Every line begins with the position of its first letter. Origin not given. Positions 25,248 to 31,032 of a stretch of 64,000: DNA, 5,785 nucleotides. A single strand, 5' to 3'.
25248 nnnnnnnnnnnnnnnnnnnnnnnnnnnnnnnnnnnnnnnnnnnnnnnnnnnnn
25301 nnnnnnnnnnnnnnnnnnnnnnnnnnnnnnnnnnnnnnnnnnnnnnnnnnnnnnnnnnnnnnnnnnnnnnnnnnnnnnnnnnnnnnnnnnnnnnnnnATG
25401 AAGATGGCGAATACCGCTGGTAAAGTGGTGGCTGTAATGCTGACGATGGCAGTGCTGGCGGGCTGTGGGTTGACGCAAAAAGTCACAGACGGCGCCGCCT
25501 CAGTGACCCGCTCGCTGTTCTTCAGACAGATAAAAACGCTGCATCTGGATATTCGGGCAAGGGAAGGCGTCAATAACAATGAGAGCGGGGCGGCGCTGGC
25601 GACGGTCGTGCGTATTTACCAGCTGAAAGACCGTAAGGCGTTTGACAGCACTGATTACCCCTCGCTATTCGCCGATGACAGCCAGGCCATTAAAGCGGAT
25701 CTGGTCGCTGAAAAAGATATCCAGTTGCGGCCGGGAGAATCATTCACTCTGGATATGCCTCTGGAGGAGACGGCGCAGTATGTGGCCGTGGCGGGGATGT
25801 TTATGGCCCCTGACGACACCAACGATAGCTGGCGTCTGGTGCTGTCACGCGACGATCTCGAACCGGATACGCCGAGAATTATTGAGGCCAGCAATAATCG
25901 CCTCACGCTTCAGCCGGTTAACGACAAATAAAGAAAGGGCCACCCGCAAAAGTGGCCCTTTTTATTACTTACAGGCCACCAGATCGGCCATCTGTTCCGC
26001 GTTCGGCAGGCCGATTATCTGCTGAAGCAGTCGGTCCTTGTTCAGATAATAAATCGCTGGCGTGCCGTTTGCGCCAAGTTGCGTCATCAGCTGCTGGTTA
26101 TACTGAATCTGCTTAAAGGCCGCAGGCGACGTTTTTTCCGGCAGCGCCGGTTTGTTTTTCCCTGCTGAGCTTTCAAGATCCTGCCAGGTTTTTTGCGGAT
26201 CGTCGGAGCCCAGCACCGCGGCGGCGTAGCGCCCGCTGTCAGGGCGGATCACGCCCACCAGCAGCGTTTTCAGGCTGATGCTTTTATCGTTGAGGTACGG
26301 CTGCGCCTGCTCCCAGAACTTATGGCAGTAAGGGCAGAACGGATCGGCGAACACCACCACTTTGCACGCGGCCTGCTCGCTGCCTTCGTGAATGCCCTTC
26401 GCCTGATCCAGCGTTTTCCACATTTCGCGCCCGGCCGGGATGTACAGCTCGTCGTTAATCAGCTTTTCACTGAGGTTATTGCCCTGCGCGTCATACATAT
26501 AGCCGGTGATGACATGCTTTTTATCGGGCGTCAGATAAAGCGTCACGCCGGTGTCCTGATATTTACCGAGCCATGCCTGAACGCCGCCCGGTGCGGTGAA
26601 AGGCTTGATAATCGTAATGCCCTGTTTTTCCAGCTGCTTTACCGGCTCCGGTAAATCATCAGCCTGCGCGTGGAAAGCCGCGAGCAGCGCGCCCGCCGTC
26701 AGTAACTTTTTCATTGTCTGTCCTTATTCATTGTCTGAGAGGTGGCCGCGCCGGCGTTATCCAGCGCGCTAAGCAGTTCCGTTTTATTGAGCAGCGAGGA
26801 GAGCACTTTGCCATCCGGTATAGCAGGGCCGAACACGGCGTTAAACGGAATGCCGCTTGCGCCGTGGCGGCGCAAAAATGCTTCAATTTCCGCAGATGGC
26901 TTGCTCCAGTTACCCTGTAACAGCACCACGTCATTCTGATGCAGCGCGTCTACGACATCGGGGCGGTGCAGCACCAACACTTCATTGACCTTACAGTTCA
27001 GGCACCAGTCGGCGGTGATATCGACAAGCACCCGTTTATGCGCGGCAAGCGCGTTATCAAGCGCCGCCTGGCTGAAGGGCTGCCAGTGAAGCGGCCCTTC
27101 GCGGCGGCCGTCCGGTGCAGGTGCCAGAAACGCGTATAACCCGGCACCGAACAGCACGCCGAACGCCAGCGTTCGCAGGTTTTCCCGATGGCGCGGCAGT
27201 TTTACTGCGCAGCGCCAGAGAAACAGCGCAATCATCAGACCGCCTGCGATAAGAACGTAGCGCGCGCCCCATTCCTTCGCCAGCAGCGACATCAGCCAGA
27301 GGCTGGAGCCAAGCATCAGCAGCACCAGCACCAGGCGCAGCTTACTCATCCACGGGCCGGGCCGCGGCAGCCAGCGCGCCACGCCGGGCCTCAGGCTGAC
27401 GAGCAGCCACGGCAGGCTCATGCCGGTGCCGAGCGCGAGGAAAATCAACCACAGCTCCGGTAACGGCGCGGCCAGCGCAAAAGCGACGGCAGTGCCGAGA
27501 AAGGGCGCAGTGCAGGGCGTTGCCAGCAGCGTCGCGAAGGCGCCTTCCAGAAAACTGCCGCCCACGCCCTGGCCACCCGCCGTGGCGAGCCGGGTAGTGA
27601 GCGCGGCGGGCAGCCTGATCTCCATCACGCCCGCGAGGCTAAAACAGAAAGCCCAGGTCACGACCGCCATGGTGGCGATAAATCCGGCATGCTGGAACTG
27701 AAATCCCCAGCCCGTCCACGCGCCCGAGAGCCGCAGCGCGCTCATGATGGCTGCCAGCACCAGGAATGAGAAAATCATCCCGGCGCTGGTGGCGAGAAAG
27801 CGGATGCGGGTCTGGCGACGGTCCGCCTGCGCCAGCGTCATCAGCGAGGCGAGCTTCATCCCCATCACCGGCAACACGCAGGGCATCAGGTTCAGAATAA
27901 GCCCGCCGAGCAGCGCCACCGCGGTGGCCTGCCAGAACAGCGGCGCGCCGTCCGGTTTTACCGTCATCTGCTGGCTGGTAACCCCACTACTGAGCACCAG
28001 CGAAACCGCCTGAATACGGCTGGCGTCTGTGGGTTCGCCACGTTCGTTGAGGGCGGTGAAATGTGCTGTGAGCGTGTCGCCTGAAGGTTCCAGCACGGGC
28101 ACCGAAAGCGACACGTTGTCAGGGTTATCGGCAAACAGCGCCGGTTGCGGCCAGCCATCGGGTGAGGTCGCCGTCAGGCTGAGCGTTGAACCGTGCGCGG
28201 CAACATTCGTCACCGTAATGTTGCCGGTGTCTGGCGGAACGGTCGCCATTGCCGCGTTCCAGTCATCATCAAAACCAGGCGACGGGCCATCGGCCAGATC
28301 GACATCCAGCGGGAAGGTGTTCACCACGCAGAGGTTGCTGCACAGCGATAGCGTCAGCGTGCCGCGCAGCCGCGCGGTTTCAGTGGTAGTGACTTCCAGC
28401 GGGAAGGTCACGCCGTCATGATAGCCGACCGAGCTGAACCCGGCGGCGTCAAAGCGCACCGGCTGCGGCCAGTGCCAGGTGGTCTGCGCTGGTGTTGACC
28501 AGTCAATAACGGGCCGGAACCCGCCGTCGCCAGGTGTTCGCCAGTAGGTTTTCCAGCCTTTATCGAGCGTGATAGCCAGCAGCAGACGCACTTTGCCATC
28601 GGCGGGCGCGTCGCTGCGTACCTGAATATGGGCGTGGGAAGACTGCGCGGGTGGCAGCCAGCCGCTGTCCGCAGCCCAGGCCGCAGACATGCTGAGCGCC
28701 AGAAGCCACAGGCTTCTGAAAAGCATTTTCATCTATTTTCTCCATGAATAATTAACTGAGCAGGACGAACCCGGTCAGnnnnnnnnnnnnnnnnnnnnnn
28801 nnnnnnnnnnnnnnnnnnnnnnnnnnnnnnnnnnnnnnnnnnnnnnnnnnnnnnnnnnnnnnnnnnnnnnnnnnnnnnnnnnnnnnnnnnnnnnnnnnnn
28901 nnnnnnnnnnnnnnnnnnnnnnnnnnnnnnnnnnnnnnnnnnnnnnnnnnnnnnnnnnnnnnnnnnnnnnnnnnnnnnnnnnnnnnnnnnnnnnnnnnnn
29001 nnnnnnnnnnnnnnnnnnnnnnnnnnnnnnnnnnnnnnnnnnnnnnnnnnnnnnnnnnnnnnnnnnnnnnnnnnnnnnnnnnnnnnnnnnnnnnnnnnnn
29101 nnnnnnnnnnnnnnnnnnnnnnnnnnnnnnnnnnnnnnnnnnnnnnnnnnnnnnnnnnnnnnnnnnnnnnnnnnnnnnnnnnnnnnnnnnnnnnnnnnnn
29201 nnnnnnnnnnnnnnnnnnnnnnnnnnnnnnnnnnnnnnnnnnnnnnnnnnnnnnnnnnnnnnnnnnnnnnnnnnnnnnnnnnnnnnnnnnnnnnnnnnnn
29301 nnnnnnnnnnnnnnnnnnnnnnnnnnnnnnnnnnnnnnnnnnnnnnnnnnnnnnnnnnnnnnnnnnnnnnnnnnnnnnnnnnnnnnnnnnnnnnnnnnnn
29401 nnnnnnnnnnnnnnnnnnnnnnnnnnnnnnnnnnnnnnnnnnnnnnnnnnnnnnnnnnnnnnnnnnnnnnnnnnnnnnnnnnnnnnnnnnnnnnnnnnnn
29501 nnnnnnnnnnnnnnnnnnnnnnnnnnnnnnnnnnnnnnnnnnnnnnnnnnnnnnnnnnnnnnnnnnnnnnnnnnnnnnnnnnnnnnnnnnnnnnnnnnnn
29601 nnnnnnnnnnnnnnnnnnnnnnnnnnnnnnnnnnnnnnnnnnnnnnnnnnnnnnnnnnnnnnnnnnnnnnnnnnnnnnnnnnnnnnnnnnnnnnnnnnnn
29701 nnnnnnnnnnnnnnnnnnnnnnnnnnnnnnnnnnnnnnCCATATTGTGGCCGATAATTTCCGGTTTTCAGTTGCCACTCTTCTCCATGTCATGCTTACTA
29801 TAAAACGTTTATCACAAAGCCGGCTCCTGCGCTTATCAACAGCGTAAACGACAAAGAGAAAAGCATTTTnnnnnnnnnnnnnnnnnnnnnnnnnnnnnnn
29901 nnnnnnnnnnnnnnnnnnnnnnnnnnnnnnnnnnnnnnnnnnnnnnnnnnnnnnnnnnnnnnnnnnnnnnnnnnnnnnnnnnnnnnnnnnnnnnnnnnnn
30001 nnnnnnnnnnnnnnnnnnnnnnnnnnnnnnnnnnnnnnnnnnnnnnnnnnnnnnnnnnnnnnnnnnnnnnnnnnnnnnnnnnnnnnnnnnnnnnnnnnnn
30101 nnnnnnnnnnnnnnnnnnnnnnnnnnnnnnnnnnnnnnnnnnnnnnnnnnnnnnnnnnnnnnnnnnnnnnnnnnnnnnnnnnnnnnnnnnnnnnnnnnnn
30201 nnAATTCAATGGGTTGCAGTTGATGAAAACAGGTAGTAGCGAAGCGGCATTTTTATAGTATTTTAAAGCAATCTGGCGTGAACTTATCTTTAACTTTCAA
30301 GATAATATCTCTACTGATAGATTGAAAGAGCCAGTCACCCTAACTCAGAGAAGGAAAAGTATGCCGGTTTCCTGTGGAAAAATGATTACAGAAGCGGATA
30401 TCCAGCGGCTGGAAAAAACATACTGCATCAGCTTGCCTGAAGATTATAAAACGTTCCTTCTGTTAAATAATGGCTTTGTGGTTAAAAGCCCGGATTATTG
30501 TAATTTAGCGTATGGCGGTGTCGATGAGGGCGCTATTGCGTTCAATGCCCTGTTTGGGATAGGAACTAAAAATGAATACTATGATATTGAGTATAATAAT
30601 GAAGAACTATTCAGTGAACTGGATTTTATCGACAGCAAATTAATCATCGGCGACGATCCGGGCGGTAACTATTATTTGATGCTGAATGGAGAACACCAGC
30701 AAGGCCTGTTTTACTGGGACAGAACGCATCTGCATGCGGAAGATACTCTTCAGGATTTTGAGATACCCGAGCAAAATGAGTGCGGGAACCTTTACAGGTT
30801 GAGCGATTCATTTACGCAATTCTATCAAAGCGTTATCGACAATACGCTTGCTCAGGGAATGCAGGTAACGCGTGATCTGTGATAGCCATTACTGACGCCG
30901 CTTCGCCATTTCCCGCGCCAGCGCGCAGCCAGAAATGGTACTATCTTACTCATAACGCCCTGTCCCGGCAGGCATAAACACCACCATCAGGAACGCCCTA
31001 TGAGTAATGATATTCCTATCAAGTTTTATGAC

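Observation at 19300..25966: Decayed type VI secretion cluster: only tssB, tssC, tssF, tssG, tssJ intact, tssK truncated; AT-rich silenced-looking upstream region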

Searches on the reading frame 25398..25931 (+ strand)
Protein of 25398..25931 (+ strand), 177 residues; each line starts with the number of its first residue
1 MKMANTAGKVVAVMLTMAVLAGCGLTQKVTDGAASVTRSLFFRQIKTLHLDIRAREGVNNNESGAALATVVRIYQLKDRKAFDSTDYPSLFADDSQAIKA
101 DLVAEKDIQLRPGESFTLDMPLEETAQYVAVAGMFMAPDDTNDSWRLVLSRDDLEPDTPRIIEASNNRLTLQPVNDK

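Call 3: search_protein_families(library=pfam, proteins=[window:25398-25931:+], max_evalue=0.01)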
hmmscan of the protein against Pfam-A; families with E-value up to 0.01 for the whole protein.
window:25398-25931:+ (177 aa): 1 family
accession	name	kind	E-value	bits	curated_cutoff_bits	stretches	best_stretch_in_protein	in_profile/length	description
PF12790.13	T6SS-SciN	-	3.5e-30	104.7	27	1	47-160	2-113/120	Type VI secretion lipoprotein, VasD, EvfM, TssJ, VC_A0113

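Call 7: search_protein_families(library=ncbifam, proteins=[window:25398-25931:+], max_evalue=0.00001)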
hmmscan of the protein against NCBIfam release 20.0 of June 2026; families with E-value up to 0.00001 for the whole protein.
window:25398-25931:+ (177 aa): 1 family
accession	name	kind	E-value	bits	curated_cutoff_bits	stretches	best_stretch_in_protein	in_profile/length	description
TIGR03352.1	VI_chp_3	equivalog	1.3e-28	99.5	31.6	1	11-158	3-137/147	type VI secretion system lipoprotein TssJ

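Call 49: find_encoding_contigs(protein=window:25404-25931:+, flank=7000, max_places=10)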
Protein window:25404-25931:+ (175 aa): 24 contigs read that carry it; 10 places shown.
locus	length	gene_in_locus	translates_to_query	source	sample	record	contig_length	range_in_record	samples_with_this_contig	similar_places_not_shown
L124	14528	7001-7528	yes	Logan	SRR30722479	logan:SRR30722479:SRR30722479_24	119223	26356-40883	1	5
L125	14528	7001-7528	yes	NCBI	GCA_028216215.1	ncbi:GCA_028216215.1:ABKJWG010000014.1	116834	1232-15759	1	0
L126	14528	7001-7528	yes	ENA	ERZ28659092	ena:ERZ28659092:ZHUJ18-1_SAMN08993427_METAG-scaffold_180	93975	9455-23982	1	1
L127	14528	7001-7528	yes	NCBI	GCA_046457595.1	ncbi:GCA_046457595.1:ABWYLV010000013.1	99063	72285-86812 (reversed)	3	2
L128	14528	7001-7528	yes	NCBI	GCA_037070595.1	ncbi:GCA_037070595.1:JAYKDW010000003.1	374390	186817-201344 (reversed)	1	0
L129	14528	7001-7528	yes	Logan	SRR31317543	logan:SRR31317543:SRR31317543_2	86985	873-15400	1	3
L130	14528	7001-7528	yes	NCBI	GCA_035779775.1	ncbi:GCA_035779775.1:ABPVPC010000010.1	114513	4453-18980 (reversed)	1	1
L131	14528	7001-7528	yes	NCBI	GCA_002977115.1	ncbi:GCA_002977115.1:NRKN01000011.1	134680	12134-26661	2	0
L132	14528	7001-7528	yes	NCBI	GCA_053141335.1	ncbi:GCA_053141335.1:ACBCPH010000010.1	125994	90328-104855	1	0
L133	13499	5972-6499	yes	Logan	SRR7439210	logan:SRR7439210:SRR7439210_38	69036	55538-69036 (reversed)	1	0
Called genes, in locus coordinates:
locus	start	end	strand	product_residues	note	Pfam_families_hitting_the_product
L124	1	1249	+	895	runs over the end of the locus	PF02861:Clp_N, PF13191:AAA_16, PF23569:NBD_SMAX1 (weak), PF00004:AAA, PF17871:AAA_lid_9, PF07724:AAA_2, PF07728:AAA_5, PF10431:ClpB_D2-small, +9 more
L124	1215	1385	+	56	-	-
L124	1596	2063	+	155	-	PF24295:DUF7480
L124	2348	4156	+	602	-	PF05954:Phage_GPD, PF21070:IcmF_helical, PF06744:IcmF_C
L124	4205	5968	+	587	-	PF05947:T6SS_TssF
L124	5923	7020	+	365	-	PF06996:T6SS_TssG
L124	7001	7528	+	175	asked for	PF12790:T6SS-SciN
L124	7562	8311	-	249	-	PF10411:DsbC_N, PF13098:Thioredoxin_2, PF13462:Thioredoxin_4 (faint), PF01323:DSBA (faint)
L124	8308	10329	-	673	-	PF11412:DsbD_N, PF28432:DUF8393, PF02683:DsbD_TM, PF13899:Thioredoxin_7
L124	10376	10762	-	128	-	-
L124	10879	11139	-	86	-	PF10749:DUF2534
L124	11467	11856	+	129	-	PF22481:DUF6985 (faint)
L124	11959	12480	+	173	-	PF14567:SUKH_5 (faint), PF09346:SMI1_KNR4, PF14568:SUKH_6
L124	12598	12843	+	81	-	PF10820:DUF2543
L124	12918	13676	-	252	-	PF00005:ABC_tran, PF13304:AAA_21 (weak)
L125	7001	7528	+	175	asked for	PF12790:T6SS-SciN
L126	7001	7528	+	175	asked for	PF12790:T6SS-SciN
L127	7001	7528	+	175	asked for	PF12790:T6SS-SciN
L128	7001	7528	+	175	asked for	PF12790:T6SS-SciN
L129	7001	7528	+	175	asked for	PF12790:T6SS-SciN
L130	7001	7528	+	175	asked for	PF12790:T6SS-SciN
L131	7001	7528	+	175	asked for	PF12790:T6SS-SciN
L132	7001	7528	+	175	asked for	PF12790:T6SS-SciN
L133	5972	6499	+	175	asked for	PF12790:T6SS-SciN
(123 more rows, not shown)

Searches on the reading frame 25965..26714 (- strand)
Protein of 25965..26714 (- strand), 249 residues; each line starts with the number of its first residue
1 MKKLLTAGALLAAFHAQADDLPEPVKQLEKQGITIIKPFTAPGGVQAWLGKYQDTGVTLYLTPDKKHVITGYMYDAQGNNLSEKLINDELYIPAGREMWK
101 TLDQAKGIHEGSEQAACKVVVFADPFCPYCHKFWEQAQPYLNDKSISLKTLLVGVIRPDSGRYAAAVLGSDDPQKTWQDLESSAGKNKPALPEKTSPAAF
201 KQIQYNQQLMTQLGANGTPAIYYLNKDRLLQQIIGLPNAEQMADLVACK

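Call 3: search_protein_families(library=pfam, proteins=[window:25965-26714:-], max_evalue=0.01)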
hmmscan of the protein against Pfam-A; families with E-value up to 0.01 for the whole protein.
window:25965-26714:- (249 aa): 4 families
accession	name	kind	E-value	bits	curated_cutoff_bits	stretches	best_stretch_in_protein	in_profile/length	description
PF13098.12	Thioredoxin_2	-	1.6e-16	61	27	1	118-245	8-103/104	Thioredoxin-like domain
PF10411.14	DsbC_N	-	1.5e-10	40.9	25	1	20-83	6-70/70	Disulfide bond isomerase protein N-terminal domain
PF01323.26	DSBA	-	7.7e-06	26.3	25.6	0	196-245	145-189/191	DSBA-like thioredoxin domain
PF13462.12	Thioredoxin_4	-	2.4e-05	25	23.2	1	106-144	4-41/165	Thioredoxin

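Call 7: search_protein_families(library=ncbifam, proteins=[window:25965-26714:-], max_evalue=0.00001)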
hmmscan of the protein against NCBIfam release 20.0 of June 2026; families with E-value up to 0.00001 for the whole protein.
window:25965-26714:- (249 aa): 2 families
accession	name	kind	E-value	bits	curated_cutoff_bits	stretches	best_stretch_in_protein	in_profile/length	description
NF008657.0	PRK11657.1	equivalog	2.2e-92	308.9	124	1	8-246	10-248/251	thiol:disulfide interchange protein DsbG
NF008129.0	PRK10877.1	equivalog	9.7e-12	44.6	215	1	8-224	8-209/237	bifunctional protein-disulfide isomerase/oxidoreductase DsbC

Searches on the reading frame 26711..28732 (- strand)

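Call 3: search_protein_families(library=pfam, proteins=[window:26711-28732:-], max_evalue=0.01)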
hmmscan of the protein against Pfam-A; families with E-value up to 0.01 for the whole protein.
window:26711-28732:- (673 aa): 5 families
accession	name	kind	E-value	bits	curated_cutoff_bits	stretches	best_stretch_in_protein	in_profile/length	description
PF02683.22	DsbD_TM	-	2.1e-17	63.6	27.1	1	267-482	2-216/219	Cytochrome C biogenesis protein transmembrane domain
PF11412.14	DsbD_N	-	2.9e-17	63.2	25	1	41-137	14-109/119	Thiol:disulfide interchange protein DsbD, N-terminal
PF13899.12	Thioredoxin_7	-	1.7e-14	54.1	27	1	550-636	2-83/83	Thioredoxin-like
PF03190.21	Thioredox_DsbH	-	6.7e-05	23.3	27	1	545-600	17-72/163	Protein of unknown function, DUF255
PF13098.12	Thioredoxin_2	-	0.0092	16.8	27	0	563-634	3-81/104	Thioredoxin-like domain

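Call 7: search_protein_families(library=ncbifam, proteins=[window:26711-28732:-], max_evalue=0.00001)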
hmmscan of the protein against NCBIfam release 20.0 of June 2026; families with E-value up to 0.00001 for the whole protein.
window:26711-28732:- (673 aa): 2 families
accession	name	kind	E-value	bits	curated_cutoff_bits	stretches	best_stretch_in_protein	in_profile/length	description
NF001419.0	PRK00293.1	subfamily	4.7e-38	131.1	330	1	254-634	157-544/574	protein-disulfide reductase DsbD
NF045694.1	seleno_TsoB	exception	4e-36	124.3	805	1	229-629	150-538/572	rhodanese/DsbD fusion-like selenoprotein TsoB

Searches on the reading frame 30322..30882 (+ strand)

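Call 54: search_protein_families(library=pfam, proteins=[window:30322-30882:+], max_evalue=0.001)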
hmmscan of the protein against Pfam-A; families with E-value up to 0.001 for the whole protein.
window:30322-30882:+ (186 aa): 3 families
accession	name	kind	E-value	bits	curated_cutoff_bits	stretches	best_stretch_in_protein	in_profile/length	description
PF09346.15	SMI1_KNR4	-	6.2e-18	66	25.4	1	22-169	2-124/125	SMI1 / KNR4 family (SUKH-1)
PF14568.11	SUKH_6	-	2.3e-09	38.3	27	1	24-137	1-101/119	SMI1-KNR4 cell-wall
PF14567.11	SUKH_5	-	2.2e-05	24.7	27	1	20-55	20-55/142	SMI1-KNR4 cell-wall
